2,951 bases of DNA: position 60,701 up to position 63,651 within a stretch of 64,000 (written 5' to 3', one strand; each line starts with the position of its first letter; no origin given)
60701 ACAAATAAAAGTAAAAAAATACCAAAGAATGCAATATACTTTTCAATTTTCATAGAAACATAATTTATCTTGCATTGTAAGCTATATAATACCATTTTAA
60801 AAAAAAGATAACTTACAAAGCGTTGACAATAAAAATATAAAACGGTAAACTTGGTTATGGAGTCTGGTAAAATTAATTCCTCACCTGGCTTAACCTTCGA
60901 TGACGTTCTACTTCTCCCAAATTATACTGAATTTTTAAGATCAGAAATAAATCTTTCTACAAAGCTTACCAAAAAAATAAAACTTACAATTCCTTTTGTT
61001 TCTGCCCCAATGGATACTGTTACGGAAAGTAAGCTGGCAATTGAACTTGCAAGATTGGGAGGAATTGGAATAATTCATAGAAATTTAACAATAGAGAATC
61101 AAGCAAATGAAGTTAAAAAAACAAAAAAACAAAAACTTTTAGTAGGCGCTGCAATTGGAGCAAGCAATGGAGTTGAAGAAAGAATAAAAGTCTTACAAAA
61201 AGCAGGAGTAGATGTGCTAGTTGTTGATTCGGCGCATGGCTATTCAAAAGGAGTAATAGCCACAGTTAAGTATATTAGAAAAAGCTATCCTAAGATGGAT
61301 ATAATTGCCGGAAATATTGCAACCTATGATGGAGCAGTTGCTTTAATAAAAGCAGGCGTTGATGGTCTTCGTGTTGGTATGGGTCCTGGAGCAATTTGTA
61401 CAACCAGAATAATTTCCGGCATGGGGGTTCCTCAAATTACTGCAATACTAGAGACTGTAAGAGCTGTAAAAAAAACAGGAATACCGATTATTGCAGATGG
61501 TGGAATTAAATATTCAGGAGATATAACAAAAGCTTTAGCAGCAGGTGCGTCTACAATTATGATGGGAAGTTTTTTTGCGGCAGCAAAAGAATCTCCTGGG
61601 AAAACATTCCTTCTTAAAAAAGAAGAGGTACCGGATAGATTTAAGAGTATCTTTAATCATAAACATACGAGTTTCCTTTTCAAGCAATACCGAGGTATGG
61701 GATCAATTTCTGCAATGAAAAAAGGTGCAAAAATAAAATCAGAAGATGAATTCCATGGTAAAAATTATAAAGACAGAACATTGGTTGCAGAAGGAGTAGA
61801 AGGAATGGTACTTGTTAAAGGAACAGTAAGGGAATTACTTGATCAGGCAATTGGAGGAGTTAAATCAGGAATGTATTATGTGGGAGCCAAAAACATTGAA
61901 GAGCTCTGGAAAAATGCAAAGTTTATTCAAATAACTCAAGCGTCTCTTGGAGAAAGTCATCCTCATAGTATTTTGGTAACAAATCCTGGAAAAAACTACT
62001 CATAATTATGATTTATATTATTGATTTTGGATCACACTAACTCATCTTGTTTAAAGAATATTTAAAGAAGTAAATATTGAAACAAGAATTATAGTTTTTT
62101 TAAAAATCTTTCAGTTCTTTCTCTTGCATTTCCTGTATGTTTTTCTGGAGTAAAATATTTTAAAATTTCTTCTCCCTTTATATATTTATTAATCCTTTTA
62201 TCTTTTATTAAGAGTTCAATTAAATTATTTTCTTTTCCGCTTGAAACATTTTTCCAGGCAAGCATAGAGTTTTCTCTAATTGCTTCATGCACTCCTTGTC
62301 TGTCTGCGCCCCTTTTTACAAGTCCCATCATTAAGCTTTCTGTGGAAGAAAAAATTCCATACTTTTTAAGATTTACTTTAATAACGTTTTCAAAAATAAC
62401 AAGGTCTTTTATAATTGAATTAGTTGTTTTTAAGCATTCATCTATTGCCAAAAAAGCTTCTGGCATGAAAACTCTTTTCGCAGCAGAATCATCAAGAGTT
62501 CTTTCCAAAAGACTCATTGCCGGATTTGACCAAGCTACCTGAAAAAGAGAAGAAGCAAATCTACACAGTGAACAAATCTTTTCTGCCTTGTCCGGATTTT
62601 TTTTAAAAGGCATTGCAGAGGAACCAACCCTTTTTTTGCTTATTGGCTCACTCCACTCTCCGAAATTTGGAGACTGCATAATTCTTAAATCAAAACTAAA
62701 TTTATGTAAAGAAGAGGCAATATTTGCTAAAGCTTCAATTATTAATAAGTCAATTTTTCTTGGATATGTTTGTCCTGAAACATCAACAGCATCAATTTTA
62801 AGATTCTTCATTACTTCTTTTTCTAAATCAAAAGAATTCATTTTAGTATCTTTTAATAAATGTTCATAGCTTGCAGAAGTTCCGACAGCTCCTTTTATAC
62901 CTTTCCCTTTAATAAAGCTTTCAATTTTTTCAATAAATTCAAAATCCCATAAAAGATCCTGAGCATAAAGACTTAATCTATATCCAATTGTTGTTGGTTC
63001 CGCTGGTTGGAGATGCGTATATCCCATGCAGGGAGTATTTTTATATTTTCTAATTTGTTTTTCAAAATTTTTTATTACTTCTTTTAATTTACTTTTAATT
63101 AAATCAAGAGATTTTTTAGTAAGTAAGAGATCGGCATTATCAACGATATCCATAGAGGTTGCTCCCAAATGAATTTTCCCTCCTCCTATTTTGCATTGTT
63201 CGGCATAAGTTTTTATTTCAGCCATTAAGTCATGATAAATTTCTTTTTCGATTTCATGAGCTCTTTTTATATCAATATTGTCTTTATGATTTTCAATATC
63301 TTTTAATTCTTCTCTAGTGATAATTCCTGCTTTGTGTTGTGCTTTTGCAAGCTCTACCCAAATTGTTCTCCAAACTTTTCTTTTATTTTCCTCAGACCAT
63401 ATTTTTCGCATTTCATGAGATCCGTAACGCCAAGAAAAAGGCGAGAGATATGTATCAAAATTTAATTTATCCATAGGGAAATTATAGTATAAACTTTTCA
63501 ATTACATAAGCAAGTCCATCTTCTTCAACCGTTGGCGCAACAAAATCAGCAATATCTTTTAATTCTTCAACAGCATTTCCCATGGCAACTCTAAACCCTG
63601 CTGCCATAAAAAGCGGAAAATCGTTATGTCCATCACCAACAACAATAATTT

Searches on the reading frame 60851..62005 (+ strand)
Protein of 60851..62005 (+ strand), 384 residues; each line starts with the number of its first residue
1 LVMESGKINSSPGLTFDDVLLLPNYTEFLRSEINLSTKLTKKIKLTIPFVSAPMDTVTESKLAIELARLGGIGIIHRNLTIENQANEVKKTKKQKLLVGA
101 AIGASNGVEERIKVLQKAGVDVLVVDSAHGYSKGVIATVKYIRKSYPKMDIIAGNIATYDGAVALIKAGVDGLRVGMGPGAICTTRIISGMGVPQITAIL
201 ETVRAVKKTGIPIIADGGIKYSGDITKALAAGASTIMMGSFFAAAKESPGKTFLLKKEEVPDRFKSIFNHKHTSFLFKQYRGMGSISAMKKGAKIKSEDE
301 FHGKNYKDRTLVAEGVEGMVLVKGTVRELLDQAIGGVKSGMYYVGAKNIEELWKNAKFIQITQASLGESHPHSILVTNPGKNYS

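Call 25: search_protein_families(library=pfam, proteins=[window:60851-62005:+], max_evalue=0.0001)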
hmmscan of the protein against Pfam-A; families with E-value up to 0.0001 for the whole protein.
window:60851-62005:+ (384 aa): 3 families
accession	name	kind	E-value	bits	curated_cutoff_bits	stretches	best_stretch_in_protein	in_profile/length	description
PF00478.31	IMPDH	-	2.5e-135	451.4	25.6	1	13-372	1-345/345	IMP dehydrogenase / GMP reductase domain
PF03060.21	NMO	-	1.8e-10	41.2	28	1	106-253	98-236/331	Nitronate monooxygenase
PF01070.24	FMN_dh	-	3.2e-08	33.4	24.9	1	139-245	210-308/350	FMN-dependent dehydrogenase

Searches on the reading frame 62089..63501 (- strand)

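Call 25: search_protein_families(library=pfam, proteins=[window:62089-63501:-], max_evalue=0.0001)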
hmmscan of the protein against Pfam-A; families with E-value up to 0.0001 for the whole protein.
window:62089-63501:- (470 aa): 2 families
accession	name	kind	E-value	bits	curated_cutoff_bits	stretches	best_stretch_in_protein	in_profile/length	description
PF00206.25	Lyase_1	-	1.9e-35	123.3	27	1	30-313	9-307/312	Lyase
PF10397.14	ADSL_C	-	2.5e-19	69.8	32.7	1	386-466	4-79/79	Adenylosuccinate lyase C-terminus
